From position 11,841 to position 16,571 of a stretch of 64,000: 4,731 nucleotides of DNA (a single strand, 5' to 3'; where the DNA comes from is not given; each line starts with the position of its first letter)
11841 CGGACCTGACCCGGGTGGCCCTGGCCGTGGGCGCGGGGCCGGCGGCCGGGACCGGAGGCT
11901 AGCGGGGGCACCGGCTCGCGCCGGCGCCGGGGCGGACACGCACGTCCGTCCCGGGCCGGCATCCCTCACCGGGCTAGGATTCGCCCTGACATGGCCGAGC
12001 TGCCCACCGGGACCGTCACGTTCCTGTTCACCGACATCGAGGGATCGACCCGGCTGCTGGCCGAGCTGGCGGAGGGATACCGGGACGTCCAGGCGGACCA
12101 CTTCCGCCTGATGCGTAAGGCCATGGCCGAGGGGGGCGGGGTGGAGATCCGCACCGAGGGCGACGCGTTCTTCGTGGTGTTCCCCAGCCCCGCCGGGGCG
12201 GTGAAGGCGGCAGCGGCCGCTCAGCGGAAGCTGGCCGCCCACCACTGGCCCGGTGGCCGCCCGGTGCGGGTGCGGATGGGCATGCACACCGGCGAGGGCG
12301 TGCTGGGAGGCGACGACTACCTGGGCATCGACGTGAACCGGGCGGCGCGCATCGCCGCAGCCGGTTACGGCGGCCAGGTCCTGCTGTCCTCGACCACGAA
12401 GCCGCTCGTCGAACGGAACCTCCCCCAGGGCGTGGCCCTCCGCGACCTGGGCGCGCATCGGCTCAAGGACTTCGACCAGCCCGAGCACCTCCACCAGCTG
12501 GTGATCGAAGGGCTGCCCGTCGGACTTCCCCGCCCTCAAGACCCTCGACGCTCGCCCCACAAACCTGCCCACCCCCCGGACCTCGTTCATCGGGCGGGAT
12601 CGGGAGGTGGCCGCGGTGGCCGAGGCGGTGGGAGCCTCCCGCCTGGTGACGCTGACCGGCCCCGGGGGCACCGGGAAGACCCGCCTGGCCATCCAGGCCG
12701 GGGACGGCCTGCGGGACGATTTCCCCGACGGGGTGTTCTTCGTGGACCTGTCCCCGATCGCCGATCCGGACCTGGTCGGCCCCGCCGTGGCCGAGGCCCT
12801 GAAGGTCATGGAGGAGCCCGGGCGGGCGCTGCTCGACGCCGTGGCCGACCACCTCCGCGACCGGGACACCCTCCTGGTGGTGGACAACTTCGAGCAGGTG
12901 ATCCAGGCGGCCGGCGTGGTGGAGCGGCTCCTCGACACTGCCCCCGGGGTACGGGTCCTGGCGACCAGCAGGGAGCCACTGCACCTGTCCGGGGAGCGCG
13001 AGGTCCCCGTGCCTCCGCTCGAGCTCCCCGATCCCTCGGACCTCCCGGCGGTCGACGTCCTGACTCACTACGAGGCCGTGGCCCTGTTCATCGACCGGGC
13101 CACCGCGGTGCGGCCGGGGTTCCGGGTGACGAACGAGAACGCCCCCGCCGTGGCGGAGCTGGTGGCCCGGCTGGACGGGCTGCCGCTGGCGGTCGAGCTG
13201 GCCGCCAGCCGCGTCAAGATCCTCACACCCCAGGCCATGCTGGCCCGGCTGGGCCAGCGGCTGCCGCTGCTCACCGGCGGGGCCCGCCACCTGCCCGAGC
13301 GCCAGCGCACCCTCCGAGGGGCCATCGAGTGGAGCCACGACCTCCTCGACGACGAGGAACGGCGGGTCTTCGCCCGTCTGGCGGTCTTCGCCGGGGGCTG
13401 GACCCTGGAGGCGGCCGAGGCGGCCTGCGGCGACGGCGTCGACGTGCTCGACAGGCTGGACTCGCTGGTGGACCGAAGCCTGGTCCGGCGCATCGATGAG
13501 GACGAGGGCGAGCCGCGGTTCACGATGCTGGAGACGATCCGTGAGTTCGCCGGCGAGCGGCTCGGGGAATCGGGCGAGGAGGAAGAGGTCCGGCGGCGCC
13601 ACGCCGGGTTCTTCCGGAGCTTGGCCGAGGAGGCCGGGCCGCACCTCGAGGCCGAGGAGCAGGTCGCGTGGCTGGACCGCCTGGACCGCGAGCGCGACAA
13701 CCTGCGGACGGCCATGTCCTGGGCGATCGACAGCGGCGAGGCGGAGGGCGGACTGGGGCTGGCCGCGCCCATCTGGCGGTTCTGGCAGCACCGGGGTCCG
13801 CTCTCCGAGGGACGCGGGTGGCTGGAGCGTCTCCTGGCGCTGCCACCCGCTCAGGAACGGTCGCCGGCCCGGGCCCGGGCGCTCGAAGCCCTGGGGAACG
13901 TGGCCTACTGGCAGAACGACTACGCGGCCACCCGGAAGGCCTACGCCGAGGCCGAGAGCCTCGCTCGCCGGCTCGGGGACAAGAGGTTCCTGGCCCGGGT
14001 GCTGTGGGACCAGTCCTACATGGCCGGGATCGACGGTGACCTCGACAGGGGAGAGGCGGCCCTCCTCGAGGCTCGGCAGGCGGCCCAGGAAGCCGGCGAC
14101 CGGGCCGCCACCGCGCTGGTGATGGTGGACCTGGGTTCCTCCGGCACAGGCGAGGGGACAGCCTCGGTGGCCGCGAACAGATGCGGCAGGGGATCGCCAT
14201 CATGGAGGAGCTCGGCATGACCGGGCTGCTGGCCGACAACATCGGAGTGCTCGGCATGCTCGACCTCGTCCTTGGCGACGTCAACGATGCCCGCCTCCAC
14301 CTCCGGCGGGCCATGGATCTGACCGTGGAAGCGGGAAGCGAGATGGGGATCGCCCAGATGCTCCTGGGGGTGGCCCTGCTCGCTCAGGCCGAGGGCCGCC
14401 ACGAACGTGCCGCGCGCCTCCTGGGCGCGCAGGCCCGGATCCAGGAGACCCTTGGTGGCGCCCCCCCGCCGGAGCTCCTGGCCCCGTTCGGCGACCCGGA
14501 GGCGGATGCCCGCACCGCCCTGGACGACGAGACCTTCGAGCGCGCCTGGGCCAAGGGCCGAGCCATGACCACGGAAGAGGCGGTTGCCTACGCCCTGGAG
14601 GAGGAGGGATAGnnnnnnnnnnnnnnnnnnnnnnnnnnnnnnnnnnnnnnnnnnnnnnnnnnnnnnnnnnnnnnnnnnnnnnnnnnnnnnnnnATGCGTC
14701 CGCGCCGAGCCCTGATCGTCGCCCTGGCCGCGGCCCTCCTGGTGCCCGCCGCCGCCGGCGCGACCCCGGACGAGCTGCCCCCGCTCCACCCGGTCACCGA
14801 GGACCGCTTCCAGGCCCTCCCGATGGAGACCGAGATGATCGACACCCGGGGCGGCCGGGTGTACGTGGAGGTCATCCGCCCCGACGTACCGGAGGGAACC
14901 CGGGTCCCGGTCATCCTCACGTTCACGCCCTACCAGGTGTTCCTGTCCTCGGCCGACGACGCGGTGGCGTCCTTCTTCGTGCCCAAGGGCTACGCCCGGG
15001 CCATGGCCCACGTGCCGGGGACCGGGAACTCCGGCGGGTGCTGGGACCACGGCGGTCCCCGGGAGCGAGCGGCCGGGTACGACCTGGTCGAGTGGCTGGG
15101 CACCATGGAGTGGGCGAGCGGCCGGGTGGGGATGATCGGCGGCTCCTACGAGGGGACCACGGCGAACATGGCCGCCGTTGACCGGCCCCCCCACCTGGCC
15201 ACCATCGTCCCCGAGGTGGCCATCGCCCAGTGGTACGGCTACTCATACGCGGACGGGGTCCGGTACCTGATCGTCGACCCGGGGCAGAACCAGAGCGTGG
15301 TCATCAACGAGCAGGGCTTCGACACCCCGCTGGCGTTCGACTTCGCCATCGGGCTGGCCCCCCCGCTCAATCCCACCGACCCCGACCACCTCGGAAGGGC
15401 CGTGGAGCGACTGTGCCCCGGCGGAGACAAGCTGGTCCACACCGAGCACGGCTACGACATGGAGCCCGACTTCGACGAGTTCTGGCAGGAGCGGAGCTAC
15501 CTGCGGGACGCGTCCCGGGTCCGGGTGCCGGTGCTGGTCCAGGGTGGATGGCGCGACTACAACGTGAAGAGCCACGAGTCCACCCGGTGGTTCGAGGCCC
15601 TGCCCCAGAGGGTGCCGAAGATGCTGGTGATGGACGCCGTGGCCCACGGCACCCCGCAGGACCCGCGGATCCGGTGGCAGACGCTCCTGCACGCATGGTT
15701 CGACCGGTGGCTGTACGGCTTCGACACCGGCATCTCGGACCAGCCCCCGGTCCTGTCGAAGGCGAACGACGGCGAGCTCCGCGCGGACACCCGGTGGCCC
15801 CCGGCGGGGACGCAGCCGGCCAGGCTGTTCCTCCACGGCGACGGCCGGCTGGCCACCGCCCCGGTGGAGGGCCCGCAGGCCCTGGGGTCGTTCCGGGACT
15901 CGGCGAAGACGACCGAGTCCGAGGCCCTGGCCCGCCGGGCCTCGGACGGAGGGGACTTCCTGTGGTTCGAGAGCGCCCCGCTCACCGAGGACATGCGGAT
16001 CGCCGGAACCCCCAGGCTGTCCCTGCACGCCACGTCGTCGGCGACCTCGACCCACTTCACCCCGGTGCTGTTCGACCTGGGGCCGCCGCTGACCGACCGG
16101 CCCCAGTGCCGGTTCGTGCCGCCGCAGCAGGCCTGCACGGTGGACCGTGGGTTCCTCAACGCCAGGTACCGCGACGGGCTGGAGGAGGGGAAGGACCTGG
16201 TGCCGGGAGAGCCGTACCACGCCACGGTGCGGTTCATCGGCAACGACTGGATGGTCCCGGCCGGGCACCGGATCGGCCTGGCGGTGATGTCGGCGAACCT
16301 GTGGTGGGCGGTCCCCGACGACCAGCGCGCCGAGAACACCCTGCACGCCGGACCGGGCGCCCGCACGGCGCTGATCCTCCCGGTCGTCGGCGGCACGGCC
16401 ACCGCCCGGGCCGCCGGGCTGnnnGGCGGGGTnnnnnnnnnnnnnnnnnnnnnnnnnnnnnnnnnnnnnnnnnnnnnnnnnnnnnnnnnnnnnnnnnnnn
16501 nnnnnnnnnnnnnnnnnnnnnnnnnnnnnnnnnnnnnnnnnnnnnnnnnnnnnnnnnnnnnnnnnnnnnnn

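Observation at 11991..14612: Cyclase-ATPase-TPR paralogue carries two compensating frameshifts 1.6 kb apart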

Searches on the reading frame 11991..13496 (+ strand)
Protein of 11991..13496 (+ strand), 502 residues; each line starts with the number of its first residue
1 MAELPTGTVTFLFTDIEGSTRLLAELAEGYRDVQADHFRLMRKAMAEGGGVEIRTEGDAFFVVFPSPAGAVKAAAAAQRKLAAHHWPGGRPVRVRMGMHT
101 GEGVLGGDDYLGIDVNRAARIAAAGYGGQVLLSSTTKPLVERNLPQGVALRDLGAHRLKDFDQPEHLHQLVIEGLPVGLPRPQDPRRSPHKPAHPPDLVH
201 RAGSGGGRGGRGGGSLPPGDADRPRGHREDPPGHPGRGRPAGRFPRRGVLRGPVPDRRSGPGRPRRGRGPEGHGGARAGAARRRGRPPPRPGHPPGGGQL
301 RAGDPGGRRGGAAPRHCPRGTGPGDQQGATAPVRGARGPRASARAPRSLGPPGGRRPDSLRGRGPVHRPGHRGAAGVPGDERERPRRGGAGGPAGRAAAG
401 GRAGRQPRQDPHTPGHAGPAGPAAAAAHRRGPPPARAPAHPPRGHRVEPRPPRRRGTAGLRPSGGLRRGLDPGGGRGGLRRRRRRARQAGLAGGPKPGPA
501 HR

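Call 14: list_cluster_members(proteins=[window:11991-13496:+, window:12607-14217:+, window:12616-14217:+, window:12628-14217:+, window:12646-14217:+, window:14181-14609:+, window:14694-16421:+, window:14679-16421:+])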
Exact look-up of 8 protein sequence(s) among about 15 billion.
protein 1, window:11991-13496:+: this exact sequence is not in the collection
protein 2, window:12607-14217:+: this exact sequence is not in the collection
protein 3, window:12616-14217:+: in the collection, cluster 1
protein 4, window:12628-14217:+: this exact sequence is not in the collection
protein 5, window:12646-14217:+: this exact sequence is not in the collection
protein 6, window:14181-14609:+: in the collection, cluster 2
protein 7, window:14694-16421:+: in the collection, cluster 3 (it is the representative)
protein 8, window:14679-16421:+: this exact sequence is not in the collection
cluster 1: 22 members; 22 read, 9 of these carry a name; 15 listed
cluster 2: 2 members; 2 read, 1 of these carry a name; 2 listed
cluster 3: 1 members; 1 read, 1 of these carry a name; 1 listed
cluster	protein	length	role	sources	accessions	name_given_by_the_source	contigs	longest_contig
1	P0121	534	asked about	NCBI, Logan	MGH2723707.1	MAG: ATP-binding protein [Actinomycetota bacterium]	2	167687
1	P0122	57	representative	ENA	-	-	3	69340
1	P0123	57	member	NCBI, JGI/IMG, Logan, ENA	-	hypothetical protein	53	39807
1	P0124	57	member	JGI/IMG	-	hypothetical protein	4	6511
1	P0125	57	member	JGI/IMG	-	hypothetical protein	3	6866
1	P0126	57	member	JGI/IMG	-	hypothetical protein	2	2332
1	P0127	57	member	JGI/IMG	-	hypothetical protein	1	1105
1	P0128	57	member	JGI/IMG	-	hypothetical protein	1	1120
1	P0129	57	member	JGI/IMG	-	hypothetical protein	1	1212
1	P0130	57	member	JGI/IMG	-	hypothetical protein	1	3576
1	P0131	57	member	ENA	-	-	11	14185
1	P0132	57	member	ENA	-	-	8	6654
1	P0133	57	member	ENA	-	-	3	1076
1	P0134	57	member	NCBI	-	-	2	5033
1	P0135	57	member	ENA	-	-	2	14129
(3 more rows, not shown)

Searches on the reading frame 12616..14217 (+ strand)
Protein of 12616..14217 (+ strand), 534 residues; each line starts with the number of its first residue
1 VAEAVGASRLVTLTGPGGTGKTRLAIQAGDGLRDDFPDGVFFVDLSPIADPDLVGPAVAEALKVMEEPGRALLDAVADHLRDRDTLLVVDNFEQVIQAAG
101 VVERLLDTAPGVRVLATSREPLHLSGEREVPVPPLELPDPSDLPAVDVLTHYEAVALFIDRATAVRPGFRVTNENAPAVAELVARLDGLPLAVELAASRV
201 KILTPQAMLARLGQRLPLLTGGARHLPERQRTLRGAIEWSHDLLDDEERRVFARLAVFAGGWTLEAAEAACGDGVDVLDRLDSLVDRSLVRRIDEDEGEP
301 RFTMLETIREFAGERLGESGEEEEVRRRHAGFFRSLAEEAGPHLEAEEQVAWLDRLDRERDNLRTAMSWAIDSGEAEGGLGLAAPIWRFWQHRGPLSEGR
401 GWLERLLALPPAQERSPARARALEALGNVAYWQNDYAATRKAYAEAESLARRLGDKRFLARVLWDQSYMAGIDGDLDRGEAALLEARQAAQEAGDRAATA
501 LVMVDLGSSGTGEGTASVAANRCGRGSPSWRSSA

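Call 15: find_encoding_contigs(protein=window:12616-14217:+, flank=6000, max_places=10)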
Protein window:12616-14217:+ (534 aa): 2 contigs read that carry it; 2 places shown.
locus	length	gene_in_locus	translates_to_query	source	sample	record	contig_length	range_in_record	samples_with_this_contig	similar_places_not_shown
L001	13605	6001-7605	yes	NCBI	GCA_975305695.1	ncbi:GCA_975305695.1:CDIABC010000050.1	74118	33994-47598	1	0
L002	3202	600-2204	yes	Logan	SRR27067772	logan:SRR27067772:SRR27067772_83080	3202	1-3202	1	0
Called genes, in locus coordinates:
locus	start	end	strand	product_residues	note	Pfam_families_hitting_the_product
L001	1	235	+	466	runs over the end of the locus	PF03816:LytR_cpsA_psr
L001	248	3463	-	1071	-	PF00211:Guanylate_cyc, PF13191:AAA_16, PF13401:AAA_22 (weak), PF00515:TPR_1 (faint), PF07719:TPR_2 (faint), PF13176:TPR_7 (faint), PF13424:TPR_12 (faint)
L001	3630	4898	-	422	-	PF00067:p450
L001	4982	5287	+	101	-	-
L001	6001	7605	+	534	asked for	PF13401:AAA_22, PF25872:HTH_77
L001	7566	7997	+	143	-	-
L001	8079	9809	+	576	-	PF02129:Peptidase_S15, PF00326:Peptidase_S9 (weak), PF08530:PepX_C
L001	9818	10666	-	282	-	PF00211:Guanylate_cyc (weak)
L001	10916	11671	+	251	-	PF01928:CYTH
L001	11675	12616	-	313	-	-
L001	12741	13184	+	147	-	PF02036:SCP2, PF14864:Alkyl_sulf_C (weak)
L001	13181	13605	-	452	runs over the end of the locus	PF00890:FAD_binding_2 (weak), PF01266:DAO (weak), PF01593:Amino_oxidase, PF01946:Thi4 (faint), PF03486:HI0933_like (weak), PF07992:Pyr_redox_2 (faint), PF12831:FAD_oxidored (weak), PF13450:NAD_binding_8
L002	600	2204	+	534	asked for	PF13401:AAA_22, PF25872:HTH_77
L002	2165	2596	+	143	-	-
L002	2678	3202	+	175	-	?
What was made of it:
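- Gene callers annotate the middle and C-terminal ORFs as proteins (calls 14, 15).
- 12520..14136 (+): Segment B, frame +1 (539 codons): linker, P-loop STAND-type NTPase (Walker A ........, Walker B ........), winged-helix HTH_77 and the first TPR-like repeats. PF25872 HTH_77 is precomputed on the 534-aa product (call 15).
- On STAND-type P-loop NTPase with TPR sensor (NB-ARC / nSTAND / MalT-AfsR-like): HTH_77 (PF25872) is precomputed on the 534-aa fragment (call 15).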

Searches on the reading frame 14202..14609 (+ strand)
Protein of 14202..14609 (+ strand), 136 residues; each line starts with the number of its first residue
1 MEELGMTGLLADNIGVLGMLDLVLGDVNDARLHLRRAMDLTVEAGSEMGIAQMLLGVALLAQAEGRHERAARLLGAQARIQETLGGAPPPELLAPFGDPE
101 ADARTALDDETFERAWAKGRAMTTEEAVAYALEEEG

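Call 39: list_cluster_members(proteins=[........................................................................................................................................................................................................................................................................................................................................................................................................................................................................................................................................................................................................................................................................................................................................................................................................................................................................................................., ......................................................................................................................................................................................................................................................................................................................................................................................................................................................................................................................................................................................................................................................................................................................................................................, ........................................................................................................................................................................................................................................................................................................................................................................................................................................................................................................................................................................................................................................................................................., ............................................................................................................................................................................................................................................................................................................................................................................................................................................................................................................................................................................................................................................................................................, window:14202-14609:+])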
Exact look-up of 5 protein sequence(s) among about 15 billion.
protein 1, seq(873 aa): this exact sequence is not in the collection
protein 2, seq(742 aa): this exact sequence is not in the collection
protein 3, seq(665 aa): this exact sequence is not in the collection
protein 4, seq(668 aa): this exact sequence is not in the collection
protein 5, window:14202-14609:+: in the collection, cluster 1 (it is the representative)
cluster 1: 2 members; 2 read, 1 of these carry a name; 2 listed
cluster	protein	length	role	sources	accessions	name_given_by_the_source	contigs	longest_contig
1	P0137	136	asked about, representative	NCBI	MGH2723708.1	MAG: hypothetical protein ACRDI0_05490 [Actinomycetota bacterium]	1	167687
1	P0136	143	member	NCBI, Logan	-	-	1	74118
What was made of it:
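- (5) No intact, site-1-only-repaired or site-2-only-repaired allele exists among about 15 billion proteins (call 39).
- Tried and rejected: All are absent (call 39), so the order of the two events cannot be told.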

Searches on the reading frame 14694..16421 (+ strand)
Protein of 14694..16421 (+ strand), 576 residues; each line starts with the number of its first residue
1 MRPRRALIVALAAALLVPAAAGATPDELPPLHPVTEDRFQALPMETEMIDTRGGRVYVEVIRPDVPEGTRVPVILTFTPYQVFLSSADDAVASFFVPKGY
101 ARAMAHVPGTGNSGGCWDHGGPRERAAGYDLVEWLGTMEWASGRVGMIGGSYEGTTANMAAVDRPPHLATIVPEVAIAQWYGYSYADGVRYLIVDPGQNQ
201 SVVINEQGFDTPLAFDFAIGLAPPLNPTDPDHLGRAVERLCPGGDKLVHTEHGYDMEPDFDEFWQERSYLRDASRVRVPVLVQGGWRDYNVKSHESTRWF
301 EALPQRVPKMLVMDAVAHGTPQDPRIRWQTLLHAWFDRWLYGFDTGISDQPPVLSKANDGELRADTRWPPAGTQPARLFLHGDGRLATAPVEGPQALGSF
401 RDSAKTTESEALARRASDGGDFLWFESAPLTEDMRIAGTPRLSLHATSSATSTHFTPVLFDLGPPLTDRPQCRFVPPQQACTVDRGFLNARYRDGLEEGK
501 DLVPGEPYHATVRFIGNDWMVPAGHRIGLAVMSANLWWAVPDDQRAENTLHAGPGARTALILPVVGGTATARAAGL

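Call 32: find_encoding_contigs(protein=window:14694-16421:+, flank=10000, max_places=10)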
Protein window:14694-16421:+ (576 aa): 1 contig read that carries it; 1 place shown.
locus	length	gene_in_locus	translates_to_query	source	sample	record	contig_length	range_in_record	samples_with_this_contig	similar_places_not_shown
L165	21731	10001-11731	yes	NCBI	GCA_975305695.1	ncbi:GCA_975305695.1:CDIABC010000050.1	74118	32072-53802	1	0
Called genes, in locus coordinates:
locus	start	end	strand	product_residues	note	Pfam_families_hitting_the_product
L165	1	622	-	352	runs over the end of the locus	PF00069:Pkinase, PF07714:PK_Tyr_Ser-Thr, PF01636:APH (weak), PF17667:Pkinase_fungal (weak), PF03109:ABC1 (weak)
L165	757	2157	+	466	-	PF03816:LytR_cpsA_psr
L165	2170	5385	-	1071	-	PF00211:Guanylate_cyc, PF13191:AAA_16, PF13401:AAA_22 (weak), PF00515:TPR_1 (faint), PF07719:TPR_2 (faint), PF13176:TPR_7 (faint), PF13424:TPR_12 (faint)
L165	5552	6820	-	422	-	PF00067:p450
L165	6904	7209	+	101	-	-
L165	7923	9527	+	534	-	PF13401:AAA_22, PF25872:HTH_77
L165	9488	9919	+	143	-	-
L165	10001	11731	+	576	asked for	PF02129:Peptidase_S15, PF00326:Peptidase_S9 (weak), PF08530:PepX_C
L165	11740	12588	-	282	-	PF00211:Guanylate_cyc (weak)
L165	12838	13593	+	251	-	PF01928:CYTH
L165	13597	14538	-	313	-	-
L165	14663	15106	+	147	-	PF02036:SCP2, PF14864:Alkyl_sulf_C (weak)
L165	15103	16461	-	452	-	PF00890:FAD_binding_2 (weak), PF01266:DAO (weak), PF01593:Amino_oxidase, PF01946:Thi4 (faint), PF03486:HI0933_like (weak), PF07992:Pyr_redox_2 (faint), PF12831:FAD_oxidored (weak), PF13450:NAD_binding_8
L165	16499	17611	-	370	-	PF12697:Abhydrolase_6 (weak)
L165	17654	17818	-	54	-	-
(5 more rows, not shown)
